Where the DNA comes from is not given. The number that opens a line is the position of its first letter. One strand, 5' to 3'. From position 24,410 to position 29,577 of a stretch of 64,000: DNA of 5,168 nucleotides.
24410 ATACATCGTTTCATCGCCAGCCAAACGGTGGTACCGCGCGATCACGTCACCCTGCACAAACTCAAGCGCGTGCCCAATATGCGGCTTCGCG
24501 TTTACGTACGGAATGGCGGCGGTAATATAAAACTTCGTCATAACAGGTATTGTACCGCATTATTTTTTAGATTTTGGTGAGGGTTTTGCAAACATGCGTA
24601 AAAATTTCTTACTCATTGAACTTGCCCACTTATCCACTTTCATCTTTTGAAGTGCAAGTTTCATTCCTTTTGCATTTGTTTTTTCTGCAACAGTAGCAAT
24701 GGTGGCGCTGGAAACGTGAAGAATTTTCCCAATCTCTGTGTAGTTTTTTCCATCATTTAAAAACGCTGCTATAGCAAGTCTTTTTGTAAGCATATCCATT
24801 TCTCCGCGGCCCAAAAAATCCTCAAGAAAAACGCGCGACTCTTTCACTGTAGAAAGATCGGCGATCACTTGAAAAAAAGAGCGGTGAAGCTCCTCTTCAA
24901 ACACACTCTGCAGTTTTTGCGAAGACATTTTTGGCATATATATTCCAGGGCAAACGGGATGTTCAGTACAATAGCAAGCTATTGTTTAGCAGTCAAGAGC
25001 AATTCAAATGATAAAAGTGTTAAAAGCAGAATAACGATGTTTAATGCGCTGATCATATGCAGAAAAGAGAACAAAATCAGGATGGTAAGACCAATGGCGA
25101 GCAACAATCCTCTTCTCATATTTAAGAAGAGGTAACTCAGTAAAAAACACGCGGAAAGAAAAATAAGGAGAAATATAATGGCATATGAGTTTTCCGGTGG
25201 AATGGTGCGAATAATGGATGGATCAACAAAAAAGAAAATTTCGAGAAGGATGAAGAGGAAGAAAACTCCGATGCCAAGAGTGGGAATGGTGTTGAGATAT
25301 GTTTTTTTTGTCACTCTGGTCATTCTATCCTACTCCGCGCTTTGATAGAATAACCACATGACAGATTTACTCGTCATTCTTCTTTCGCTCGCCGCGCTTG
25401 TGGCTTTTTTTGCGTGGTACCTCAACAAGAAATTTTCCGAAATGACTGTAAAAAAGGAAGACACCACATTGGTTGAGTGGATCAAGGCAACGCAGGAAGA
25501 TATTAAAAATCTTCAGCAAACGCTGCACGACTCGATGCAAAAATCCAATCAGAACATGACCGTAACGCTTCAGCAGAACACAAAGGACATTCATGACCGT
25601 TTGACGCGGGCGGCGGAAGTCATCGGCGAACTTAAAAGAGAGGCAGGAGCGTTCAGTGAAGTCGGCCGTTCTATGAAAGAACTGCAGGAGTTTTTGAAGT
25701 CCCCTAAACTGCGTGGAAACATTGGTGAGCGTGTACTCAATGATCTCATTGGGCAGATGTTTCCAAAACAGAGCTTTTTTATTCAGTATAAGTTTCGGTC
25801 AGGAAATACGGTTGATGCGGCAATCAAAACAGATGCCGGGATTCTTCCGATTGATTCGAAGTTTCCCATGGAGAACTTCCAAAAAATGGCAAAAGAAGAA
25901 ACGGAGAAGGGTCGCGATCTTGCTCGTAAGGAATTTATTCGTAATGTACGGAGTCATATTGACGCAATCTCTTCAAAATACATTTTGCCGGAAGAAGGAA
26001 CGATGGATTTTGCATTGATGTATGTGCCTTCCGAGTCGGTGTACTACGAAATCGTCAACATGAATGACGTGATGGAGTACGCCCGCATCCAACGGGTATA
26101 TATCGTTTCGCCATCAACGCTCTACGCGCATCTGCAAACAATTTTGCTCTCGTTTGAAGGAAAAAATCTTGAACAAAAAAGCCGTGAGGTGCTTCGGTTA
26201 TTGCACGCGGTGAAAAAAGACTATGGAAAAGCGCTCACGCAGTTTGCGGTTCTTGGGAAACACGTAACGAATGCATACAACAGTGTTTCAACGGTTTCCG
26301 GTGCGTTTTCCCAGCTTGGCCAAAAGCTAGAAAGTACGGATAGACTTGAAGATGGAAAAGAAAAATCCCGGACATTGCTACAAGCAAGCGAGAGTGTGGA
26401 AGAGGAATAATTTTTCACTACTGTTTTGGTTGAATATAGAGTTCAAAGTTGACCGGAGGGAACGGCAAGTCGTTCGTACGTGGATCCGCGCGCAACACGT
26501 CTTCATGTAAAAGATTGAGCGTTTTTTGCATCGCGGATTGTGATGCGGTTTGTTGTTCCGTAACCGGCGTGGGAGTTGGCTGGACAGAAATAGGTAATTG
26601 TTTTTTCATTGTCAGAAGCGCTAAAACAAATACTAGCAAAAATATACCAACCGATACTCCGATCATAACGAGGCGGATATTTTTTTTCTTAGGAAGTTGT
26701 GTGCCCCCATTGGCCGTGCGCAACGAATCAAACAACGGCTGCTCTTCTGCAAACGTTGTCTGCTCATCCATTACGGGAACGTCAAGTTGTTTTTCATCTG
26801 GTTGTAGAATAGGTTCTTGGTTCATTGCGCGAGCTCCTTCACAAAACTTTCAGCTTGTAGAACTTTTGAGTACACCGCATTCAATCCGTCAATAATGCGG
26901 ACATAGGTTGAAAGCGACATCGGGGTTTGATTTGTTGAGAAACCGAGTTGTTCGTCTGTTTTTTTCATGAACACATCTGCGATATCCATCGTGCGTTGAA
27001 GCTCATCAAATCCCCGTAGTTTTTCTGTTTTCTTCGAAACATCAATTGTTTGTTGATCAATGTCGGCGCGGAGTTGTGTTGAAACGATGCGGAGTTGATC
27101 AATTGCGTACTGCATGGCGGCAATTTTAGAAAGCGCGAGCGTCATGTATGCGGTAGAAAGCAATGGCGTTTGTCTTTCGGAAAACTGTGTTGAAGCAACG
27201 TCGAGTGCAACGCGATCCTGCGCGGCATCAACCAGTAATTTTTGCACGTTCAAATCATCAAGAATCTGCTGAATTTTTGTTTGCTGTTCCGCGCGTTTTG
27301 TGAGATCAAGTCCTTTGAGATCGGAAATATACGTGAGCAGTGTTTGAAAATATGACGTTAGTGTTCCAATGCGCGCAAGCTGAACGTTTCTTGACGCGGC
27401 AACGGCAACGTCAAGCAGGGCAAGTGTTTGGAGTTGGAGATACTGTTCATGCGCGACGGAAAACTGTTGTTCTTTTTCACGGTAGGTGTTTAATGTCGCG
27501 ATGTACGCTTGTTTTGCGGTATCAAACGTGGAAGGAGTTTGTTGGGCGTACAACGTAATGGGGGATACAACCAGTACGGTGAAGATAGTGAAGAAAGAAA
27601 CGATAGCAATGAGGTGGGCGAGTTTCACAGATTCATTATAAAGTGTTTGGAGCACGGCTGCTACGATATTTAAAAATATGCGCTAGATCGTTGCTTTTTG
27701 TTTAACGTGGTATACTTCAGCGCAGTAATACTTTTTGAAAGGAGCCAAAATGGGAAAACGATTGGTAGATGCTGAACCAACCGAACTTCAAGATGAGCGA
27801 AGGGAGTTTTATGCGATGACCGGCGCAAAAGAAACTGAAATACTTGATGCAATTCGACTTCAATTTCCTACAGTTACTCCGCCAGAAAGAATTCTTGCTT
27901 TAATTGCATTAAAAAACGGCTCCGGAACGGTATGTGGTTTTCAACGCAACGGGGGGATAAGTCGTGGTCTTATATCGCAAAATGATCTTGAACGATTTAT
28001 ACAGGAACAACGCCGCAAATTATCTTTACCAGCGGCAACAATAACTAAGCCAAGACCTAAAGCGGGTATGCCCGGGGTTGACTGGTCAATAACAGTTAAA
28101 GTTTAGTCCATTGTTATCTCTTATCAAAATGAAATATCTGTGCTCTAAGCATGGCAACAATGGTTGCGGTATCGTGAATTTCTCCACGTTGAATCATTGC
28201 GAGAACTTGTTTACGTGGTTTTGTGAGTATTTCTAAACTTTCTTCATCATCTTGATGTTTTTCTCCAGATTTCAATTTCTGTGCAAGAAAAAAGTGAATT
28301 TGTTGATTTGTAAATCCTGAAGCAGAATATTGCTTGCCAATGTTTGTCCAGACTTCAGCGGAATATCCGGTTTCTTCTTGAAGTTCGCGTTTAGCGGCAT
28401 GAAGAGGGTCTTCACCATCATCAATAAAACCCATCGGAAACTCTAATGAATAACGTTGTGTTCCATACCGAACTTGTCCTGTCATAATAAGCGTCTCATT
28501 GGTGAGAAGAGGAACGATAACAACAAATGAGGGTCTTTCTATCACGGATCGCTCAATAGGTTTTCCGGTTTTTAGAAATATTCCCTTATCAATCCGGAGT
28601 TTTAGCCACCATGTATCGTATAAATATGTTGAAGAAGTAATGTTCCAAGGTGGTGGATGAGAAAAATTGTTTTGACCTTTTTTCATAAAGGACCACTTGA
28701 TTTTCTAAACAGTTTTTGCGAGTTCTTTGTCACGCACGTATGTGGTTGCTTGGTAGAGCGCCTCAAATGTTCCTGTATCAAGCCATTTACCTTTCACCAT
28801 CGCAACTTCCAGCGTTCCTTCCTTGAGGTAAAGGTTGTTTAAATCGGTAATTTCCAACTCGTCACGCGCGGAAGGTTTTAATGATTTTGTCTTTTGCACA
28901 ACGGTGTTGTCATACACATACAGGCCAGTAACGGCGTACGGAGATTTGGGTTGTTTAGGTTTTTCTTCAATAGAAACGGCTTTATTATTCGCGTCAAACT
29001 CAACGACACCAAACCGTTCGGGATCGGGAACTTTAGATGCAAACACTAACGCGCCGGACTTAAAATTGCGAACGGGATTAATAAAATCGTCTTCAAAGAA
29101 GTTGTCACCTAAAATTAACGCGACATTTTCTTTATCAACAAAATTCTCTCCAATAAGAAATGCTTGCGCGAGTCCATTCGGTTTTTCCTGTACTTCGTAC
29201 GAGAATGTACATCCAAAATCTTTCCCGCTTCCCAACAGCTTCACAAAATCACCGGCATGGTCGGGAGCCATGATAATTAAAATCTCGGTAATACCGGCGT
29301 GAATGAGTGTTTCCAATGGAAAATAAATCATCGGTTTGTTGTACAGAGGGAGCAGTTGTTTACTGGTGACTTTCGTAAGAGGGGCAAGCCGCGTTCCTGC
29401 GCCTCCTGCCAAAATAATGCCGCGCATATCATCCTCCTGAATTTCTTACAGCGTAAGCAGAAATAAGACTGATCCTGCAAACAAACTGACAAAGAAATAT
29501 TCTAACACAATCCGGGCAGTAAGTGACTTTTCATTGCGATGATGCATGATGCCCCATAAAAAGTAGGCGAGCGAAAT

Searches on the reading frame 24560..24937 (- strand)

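Call 71: search_protein_families(library=pfam, proteins=[window:24560-24937:-], max_evalue=0.001)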
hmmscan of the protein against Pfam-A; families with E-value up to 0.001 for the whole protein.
window:24560-24937:- (125 aa): 1 family
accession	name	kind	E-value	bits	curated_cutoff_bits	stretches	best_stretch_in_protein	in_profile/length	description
PF01371.25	Trp_repressor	-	1.5e-10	41.5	27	1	20-98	5-86/88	Trp repressor protein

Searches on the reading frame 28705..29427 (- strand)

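Call 35: search_protein_families(library=pfam, proteins=[window:28705-29427:-], max_evalue=0.01)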
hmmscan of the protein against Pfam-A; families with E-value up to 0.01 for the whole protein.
window:28705-29427:- (240 aa): 2 families
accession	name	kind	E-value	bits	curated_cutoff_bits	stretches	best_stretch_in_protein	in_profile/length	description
PF00483.29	NTP_transferase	-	7.3e-65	219.4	21.2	1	3-232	2-243/245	Nucleotidyl transferase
PF12804.13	NTP_transf_3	-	7.6e-09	36.4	27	1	3-117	1-105/160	MobA-like NTP transferase domain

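Call 54: search_protein_families(library=ncbifam, proteins=[window:28705-29427:-], max_evalue=0.01)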
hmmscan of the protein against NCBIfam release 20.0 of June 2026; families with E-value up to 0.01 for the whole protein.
window:28705-29427:- (240 aa): 34 families (the best 25 are shown)
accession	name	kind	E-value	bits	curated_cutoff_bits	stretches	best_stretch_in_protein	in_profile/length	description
TIGR01207.1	rmlA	equivalog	9e-96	320.3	360.65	1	2-233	1-238/286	glucose-1-phosphate thymidylyltransferase RfbA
NF012024.0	PRK15480.1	equivalog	3.8e-87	292.1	588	1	2-232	5-241/292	glucose-1-phosphate thymidylyltransferase RfbA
TIGR01208.1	rmlA_long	equivalog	1.2e-60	205.2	320.25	1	3-233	2-236/353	glucose-1-phosphate thymidylyltransferase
TIGR03992.1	Arch_glmU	subfamily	2.4e-44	151.8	292.1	1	1-228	1-224/393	bifunctional sugar-1-phosphate nucleotidylyltransferase/acetyltransferase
NF041313.1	UDPGP_AglF_Halo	equivalog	1.5e-31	109.7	400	1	1-224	1-227/234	UTP--glucose-1-phosphate uridylyltransferase AglF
NF041173.1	Sug_nt_acttase_Thmprot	equivalog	3.9e-31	108.4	600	1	1-226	1-222/405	bifunctional sugar-1-phosphate nucleotidylyltransferase/acetyltransferase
TIGR01099.1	galU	equivalog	2.8e-27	95.9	326.8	2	73-223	94-257/261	UTP--glucose-1-phosphate uridylyltransferase GalU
NF052502.1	man1P_GTase_Rv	exception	1.6e-21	76.6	440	1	3-227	3-226/352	mannose-1-phosphate guanylyltransferase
NF045761.1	NAMPUrTaseMurU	equivalog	1e-19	71.3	250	1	1-228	1-224/226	N-acetylmuramate alpha-1-phosphate uridylyltransferase MurU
NF003670.0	PRK05293.1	equivalog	6.9e-18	64.7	470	1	3-229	7-256/382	glucose-1-phosphate adenylyltransferase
NF009928.0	PRK13389.1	equivalog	8.4e-17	61.2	548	2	4-53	12-61/302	UTP--glucose-1-phosphate uridylyltransferase GalU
TIGR02091.1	glgC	equivalog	9.6e-17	61.1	424.9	2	97-228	111-256/364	glucose-1-phosphate adenylyltransferase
NF049965.1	GlMnHpPGnyltfHddC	equivalog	3.4e-14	53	300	1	1-180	1-175/221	D-glycero-D-manno-heptose 1-phosphate guanosyltransferase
NF041135.1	IPPtranDIPPsyn_Thcocales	equivalog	4.9e-13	48.8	580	1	1-231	1-217/419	bifunctional L-myo-inositol-1-phosphate cytidylyltransferase/CDP-L-myo-inositol myo-inositolphosphotransferase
NF002772.0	PRK02862.1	equivalog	1.8e-11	43.5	537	1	3-52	6-56/429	glucose-1-phosphate adenylyltransferase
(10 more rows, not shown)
